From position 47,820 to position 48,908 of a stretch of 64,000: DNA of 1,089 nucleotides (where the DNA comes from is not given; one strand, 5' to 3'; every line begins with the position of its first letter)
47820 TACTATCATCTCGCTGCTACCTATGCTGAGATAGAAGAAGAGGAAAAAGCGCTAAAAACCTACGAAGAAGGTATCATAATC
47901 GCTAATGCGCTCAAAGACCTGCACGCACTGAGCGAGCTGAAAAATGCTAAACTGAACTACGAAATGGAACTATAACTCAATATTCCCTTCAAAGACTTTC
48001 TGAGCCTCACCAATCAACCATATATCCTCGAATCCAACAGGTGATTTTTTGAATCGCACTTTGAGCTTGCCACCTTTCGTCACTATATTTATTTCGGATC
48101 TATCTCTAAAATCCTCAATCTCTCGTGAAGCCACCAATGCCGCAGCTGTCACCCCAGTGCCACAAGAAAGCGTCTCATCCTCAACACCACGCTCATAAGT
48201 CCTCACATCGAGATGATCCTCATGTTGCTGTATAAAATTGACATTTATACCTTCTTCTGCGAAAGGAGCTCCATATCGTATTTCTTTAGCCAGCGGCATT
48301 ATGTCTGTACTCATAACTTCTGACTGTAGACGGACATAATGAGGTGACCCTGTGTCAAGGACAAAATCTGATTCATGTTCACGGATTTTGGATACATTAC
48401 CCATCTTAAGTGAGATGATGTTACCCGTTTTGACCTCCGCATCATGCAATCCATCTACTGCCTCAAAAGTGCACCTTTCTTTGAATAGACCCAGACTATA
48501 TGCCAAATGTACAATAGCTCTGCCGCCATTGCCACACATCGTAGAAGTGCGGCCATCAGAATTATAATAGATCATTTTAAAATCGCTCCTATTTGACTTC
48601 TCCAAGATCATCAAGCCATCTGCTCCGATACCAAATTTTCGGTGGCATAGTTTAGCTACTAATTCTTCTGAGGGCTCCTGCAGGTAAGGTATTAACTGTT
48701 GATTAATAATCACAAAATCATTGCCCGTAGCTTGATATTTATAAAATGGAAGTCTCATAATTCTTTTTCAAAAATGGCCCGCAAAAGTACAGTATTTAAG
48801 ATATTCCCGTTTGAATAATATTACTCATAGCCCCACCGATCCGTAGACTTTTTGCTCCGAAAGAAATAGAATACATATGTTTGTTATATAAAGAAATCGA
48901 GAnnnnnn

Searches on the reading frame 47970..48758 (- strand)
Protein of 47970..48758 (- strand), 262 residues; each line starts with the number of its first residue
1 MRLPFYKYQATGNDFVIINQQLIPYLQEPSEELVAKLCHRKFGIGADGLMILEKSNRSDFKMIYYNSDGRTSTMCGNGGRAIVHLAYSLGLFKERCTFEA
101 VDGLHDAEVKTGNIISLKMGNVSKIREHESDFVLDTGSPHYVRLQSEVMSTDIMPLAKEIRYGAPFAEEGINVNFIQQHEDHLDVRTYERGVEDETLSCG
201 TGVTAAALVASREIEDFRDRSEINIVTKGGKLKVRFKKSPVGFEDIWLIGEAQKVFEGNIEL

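Call 7: search_protein_families(library=pfam, proteins=[window:47970-48758:-])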
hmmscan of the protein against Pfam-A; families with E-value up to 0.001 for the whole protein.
window:47970-48758:- (262 aa): 1 family
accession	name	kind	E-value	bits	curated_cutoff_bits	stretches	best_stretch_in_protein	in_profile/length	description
PF01678.24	DAP_epimerase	-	2.1e-37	128.3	34.7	2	5-124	1-120/121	Diaminopimelate epimerase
